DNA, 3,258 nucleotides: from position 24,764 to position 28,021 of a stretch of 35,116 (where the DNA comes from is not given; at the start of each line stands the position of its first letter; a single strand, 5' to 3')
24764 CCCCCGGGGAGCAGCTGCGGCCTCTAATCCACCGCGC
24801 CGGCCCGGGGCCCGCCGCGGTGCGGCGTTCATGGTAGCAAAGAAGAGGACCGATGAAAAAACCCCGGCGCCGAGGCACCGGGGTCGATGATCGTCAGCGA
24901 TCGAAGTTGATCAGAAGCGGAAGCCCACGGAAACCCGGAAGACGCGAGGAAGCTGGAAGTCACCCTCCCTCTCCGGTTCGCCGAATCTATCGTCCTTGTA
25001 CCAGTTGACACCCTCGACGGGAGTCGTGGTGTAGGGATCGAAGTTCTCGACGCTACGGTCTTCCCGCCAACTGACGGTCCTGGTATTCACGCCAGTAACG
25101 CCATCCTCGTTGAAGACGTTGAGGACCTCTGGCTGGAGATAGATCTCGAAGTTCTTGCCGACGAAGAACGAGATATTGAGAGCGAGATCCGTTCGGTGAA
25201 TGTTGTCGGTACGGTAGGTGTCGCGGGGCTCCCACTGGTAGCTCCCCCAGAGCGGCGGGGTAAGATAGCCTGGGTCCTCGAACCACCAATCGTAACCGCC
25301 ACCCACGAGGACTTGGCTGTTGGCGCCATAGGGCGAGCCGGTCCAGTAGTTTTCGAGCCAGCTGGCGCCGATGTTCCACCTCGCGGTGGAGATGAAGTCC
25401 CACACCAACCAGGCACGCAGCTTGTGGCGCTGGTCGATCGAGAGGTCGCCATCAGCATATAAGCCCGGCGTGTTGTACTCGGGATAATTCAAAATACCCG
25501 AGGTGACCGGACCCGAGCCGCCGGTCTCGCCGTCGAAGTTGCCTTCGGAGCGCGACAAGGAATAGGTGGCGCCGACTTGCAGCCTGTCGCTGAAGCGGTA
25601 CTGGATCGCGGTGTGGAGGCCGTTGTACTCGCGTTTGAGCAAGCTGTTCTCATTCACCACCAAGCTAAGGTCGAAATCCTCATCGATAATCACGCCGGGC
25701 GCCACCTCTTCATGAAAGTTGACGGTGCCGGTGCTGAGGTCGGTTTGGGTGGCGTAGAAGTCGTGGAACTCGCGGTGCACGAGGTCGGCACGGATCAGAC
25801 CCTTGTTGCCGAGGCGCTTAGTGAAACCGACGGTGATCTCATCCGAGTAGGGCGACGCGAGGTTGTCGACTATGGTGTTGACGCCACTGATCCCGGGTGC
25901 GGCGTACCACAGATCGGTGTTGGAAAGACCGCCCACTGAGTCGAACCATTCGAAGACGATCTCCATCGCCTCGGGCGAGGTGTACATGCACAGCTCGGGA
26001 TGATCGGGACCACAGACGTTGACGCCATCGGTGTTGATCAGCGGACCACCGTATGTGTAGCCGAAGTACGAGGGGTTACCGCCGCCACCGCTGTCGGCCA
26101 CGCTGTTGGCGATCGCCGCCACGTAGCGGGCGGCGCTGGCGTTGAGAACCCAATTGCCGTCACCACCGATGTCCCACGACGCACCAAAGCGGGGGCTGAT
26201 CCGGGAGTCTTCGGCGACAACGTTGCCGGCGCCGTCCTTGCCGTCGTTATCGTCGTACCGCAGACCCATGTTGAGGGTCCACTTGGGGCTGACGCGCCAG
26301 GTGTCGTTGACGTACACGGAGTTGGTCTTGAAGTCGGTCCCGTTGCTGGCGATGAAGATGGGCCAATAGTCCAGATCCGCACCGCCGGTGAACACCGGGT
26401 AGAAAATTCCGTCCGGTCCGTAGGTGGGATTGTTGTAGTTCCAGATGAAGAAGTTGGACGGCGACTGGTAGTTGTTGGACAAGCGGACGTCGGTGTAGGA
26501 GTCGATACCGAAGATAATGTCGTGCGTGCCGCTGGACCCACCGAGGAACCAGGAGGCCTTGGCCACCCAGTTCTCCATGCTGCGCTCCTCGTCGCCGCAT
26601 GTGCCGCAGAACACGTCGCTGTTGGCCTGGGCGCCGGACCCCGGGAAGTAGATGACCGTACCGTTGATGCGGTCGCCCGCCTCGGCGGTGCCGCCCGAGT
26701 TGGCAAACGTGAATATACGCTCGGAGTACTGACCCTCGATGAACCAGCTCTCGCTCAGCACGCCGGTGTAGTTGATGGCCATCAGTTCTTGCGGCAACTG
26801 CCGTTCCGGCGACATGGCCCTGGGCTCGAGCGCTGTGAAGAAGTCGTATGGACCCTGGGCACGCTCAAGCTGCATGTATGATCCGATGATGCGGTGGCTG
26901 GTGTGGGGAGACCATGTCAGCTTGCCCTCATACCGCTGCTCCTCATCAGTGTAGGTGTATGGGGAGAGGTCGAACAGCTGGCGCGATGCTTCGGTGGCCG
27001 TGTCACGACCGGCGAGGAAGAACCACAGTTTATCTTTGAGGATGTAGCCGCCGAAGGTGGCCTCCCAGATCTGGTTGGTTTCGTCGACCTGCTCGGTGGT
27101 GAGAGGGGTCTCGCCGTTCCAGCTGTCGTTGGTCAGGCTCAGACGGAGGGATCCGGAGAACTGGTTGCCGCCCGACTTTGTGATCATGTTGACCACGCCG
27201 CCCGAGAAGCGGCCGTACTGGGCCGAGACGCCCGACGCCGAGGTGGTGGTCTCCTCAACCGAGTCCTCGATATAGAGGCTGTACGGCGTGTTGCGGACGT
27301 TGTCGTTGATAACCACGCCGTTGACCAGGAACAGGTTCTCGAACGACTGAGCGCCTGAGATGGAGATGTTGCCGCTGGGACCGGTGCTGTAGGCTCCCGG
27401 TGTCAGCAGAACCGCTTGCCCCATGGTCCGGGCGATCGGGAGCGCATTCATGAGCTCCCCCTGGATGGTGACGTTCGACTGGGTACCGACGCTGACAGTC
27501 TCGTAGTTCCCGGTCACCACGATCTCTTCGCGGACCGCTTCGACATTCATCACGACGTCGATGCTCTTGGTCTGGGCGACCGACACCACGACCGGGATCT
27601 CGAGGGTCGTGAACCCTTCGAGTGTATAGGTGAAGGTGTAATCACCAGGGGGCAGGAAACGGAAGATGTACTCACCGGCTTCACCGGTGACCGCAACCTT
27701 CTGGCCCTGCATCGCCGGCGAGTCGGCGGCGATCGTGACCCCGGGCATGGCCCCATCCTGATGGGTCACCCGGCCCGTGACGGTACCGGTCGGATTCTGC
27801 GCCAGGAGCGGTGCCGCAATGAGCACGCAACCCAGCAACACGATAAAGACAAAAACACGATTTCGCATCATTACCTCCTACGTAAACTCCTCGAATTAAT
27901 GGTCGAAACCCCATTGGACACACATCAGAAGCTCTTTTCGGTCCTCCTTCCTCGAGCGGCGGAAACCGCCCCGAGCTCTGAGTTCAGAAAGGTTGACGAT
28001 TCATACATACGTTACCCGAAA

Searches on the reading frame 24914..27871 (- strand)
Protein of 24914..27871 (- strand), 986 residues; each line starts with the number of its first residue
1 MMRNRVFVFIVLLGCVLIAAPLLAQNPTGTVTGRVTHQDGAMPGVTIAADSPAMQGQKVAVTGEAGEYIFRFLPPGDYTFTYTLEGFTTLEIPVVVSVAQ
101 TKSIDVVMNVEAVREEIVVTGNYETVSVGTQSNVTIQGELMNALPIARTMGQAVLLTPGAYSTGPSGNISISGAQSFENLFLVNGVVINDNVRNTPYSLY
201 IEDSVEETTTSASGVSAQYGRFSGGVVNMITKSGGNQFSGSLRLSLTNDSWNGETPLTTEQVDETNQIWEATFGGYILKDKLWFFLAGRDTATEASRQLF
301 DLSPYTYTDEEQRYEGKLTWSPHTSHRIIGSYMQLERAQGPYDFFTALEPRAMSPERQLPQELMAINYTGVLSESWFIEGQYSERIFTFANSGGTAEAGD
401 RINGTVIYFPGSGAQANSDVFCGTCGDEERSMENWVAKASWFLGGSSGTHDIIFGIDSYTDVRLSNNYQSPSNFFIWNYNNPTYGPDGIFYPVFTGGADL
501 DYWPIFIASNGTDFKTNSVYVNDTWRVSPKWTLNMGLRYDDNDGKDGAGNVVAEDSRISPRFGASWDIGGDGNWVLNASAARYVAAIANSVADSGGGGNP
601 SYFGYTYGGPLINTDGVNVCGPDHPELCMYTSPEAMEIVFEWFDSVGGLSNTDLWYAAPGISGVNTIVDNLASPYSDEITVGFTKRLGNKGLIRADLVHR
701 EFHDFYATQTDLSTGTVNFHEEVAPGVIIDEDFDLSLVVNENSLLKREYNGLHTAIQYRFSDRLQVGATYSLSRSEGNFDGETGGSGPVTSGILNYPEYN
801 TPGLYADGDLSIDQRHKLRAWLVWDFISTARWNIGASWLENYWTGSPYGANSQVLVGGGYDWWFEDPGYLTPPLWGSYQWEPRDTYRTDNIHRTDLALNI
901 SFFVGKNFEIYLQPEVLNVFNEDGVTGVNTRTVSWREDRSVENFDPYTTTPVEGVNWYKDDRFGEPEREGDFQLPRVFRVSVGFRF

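Call 98: search_protein_families(library=pfam, proteins=[window:24914-27871:-], max_evalue=0.000001)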
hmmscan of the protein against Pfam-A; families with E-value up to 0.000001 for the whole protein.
window:24914-27871:- (986 aa): 4 families
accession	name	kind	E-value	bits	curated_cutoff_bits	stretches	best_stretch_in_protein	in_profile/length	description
PF25183.1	OMP_b-brl_4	-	1.7e-33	116.5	30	2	306-540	149-391/838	Outer membrane beta barrel domain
PF13620.12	CarboxypepD_reg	-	1e-13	51.8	32.3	1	30-108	1-81/82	Carboxypeptidase regulatory-like domain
PF00593.30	TonB_dep_Rec_b-barrel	-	1.3e-10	42.2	27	1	434-871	111-414/436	TonB dependent receptor-like, beta-barrel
PF13715.12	CarbopepD_reg_2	-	1.5e-07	31.8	32.2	1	31-119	1-88/88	CarboxypepD_reg-like domain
